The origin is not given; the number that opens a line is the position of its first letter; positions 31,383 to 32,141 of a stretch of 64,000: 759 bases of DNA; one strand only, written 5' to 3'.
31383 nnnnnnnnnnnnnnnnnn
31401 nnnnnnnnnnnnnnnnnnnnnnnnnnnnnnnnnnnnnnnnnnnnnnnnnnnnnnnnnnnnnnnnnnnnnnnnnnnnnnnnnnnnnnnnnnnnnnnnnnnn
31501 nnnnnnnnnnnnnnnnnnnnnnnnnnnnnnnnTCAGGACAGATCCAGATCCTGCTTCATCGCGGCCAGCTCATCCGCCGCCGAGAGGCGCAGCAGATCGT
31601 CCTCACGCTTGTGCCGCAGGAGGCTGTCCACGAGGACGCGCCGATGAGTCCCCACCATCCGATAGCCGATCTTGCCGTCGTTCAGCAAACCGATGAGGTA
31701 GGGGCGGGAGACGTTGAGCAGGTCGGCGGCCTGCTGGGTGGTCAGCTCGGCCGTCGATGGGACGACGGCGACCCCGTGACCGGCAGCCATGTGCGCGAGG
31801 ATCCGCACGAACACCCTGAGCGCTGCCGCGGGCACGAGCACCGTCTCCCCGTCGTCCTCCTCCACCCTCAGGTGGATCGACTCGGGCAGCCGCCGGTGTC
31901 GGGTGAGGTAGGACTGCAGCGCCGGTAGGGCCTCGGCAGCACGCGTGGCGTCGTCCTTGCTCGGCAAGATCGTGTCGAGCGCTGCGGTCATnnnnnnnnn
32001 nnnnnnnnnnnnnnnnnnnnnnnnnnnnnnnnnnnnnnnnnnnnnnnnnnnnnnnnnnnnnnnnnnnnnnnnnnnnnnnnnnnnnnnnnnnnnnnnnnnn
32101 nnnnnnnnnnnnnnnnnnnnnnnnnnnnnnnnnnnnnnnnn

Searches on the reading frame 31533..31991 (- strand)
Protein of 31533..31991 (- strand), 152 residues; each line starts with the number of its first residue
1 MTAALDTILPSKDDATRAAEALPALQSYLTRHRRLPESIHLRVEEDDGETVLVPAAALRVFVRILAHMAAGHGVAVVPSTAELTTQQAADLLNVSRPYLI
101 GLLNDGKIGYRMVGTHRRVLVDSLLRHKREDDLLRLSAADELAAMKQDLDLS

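Call 5: search_protein_families(library=pfam, proteins=[window:31533-31991:-], max_evalue=1)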
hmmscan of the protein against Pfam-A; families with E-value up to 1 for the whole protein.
window:31533-31991:- (152 aa): 2 families
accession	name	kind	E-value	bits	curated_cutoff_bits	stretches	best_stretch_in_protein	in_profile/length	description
PF12728.13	HTH_17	-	1.4e-09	38.5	27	1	83-129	2-48/51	Helix-turn-helix domain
PF09107.17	SelB-wing_3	-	0.074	13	23.2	1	82-104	8-30/47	Elongation factor SelB, winged helix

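Call 6: search_protein_families(library=ncbifam, proteins=[window:31533-31991:-], max_evalue=1)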
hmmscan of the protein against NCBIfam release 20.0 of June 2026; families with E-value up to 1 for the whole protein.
window:31533-31991:- (152 aa): 2 families
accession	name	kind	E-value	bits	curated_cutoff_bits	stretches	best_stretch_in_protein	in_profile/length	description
TIGR01764.1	excise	domain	1.1e-10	41.7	28.8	1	83-123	2-42/49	excisionase family DNA-binding protein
NF040990.2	MamR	equivalog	0.0071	16.6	100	1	83-125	44-86/91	magnetosome protein MamR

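Call 7: search_protein_families(library=padloc, proteins=[window:31533-31991:-], max_evalue=1)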
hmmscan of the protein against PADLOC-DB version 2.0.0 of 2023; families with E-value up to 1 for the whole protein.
window:31533-31991:- (152 aa): 1 family
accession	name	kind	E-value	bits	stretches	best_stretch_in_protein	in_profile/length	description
PDLC04133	mad1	-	0.0023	16.2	1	82-122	5-45/60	mads_1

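Call 27: find_homologous_proteins(query=window:31533-31991:-)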
Query window:31533-31991:- (152 aa): 7724 proteins with E <= 0.001 among 8000 candidates; the best 120 are listed.
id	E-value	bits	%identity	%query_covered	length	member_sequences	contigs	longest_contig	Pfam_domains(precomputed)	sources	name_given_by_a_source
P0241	3.0e-88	311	99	100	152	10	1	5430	PF12728.14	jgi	jgi:excisionase family DNA binding protein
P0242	9.6e-74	264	84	100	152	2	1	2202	PF12728.14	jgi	-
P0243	1.5e-66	240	78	100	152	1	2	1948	PF12728.14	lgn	-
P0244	1.0e-65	238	76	100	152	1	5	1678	PF12728.14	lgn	-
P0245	1.3e-63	231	74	100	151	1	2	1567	PF12728.14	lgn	-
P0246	4.3e-63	229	73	100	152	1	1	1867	PF12728.14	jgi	jgi:excisionase family DNA binding protein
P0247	1.6e-53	198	66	100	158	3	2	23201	PF12728.14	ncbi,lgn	-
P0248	3.6e-51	190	65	100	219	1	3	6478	PF12728.14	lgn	-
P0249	2.0e-50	188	66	95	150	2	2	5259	PF12728.14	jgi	jgi:excisionase family DNA binding protein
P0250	1.9e-46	175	61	100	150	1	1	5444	PF12728.14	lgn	-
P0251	6.3e-46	174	61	98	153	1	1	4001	PF12728.14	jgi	jgi:excisionase family DNA binding protein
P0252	8.7e-45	170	60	99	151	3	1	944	PF12728.14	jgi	jgi:excisionase family DNA binding protein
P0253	1.2e-44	169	60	97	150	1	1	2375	PF12728.14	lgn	-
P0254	3.8e-44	168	59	97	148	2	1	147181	PF12728.14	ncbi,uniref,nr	ncbi:excisionase family DNA-binding protein [Saccharopolyspora sp. TS4A08]|uniref:Excisionase family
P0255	6.0e-44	167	55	98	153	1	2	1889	PF12728.14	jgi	jgi:excisionase family DNA binding protein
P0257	1.1e-43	166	57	99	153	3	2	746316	PF12728.14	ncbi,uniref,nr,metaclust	ncbi:DNA-binding protein [Kibdelosporangium aridum]|uniref:DNA-binding protein n=1 Tax=Kibdelosporan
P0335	2.7e-41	159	57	95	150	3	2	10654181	PF12728.14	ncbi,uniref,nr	ncbi:excisionase family DNA-binding protein [Actinoplanes derwentensis]|uniref:DNA binding domain-co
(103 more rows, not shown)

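Call 28: find_encoding_contigs(protein=P0257, flank=2500, max_places=3)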
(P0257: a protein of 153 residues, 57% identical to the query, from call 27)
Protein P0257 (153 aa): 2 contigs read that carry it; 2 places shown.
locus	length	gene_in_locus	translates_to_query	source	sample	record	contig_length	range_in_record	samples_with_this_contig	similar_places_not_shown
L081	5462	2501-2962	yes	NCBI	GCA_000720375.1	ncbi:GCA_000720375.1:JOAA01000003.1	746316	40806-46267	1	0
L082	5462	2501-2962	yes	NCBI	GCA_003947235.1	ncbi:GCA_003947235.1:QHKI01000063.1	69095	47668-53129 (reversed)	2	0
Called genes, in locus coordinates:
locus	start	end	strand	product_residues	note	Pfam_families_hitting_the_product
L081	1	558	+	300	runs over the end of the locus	PF01965:DJ-1_PfpI, PF00165:HTH_AraC, PF12833:HTH_18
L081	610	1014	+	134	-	PF01814:Hemerythrin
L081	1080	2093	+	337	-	PF13377:Peripla_BP_3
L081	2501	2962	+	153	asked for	PF12728:HTH_17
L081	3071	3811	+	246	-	PF11716:MDMPI_N, PF12867:DinB_2 (weak)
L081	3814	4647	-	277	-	PF06271:RDD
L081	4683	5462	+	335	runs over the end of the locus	PF28475:DUF8413, PF01944:SpoIIM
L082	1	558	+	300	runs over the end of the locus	PF01965:DJ-1_PfpI, PF00165:HTH_AraC, PF12833:HTH_18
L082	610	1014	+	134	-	PF01814:Hemerythrin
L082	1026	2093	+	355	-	PF00356:LacI, PF13377:Peripla_BP_3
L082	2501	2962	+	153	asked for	PF12728:HTH_17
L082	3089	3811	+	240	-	PF11716:MDMPI_N, PF12867:DinB_2 (weak)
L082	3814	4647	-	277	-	PF06271:RDD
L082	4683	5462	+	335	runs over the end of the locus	PF28475:DUF8413, PF01944:SpoIIM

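Call 29: find_encoding_contigs(protein=P0247, flank=2500, max_places=3)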
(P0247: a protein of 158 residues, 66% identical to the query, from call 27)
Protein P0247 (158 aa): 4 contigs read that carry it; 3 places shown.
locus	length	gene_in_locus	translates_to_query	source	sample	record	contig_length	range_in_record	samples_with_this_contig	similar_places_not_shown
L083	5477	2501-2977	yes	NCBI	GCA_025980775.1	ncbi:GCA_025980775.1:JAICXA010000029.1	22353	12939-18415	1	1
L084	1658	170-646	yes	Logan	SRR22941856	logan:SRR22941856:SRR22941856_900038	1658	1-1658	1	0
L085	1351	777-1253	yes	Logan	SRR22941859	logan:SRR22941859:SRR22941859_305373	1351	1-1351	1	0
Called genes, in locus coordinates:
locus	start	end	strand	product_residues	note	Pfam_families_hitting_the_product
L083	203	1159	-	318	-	PF02195:ParB_N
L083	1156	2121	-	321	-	PF09903:DUF2130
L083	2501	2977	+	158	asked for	PF12728:HTH_17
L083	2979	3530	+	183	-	PF13470:PIN_3, PF26343:VapC50_C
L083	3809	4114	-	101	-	-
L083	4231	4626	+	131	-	-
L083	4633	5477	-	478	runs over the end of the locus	PF05977:MFS_3 (weak), PF00083:Sugar_tr (weak), PF07690:MFS_1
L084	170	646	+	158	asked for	PF12728:HTH_17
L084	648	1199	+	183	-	PF13470:PIN_3, PF26343:VapC50_C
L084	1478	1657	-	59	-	?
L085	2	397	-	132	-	?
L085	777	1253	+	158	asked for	PF12728:HTH_17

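Call 30: find_encoding_contigs(protein=P0335, flank=2500, max_places=3)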
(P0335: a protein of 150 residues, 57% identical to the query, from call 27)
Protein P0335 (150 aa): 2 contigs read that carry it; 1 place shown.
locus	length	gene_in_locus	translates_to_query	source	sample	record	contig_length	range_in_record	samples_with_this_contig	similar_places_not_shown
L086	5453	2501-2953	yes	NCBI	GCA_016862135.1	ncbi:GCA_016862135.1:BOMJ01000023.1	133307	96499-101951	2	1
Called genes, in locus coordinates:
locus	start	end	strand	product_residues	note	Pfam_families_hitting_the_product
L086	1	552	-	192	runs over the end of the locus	PF06559:DCD_N, PF22769:DCD, PF22569:DCD_C, PF00692:dUTPase (weak)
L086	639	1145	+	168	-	PF01243:PNPOx_N (weak)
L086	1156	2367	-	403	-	PF13560:HTH_31, PF01381:HTH_3 (faint)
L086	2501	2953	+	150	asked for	PF12728:HTH_17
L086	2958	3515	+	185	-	PF13470:PIN_3, PF26343:VapC50_C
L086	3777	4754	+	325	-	-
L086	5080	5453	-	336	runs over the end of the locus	PF13385:Laminin_G_3, PF02210:Laminin_G_2 (weak)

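Call 31: find_encoding_contigs(protein=P0242, flank=2500, max_places=2)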
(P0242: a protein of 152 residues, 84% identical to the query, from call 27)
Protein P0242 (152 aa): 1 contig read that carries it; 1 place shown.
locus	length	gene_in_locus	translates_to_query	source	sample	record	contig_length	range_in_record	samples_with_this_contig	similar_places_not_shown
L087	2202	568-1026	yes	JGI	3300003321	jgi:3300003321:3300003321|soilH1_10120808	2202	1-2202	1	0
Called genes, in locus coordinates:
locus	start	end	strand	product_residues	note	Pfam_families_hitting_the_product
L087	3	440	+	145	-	?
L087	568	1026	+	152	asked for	PF12728:HTH_17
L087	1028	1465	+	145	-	PF13470:PIN_3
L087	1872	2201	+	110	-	?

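Call 32: find_encoding_contigs(protein=P0243, flank=2500, max_places=2)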
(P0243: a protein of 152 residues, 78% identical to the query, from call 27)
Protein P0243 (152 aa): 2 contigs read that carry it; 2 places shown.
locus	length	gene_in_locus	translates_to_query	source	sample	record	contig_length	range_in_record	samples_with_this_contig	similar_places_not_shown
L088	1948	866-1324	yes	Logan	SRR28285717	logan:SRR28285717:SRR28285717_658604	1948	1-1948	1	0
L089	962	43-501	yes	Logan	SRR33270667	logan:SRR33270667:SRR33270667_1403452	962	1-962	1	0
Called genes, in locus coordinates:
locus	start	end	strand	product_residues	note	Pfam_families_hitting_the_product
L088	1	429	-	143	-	?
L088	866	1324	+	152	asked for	PF12728:HTH_17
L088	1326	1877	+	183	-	PF13470:PIN_3, PF26343:VapC50_C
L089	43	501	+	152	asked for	PF12728:HTH_17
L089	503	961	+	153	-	?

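Call 33: find_encoding_contigs(protein=P0249, flank=2500, max_places=2)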
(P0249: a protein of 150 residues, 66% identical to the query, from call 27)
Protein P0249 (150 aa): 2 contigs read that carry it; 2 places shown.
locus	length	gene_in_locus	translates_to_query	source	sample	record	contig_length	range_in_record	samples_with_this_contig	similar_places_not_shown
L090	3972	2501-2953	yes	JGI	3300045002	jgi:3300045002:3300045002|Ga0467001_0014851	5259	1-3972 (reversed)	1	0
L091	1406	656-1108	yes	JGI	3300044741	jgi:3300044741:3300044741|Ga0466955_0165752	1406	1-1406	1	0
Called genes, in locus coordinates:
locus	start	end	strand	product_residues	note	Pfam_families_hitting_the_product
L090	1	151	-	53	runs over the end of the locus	-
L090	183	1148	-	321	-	PF02195:ParB_N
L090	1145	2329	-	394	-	PF09903:DUF2130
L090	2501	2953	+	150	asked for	PF12728:HTH_17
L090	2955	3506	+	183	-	PF13470:PIN_3, PF26343:VapC50_C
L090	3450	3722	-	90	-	-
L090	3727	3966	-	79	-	-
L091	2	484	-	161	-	?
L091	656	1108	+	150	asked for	PF12728:HTH_17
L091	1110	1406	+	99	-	?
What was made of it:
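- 31533..31991 (-): Gene A: 152-aa VapB50-like HTH_17 antitoxin. It is orphaned (its PIN_3 toxin is absent) and is a neighbour, not a member of the B-C module. Homologues are followed by a PIN_3/VapC50_C gene in L083, L086, L087, L088 and L090 (calls 29-33).
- On VapBC50-type TA (gene A): The arrangement is present in five homologous loci (calls 29-33).
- A's family (more than 7,700 hits) is normally followed directly by a PIN_3/VapC50_C toxin, even at 78-84% identity to A (calls 27, 29-33).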
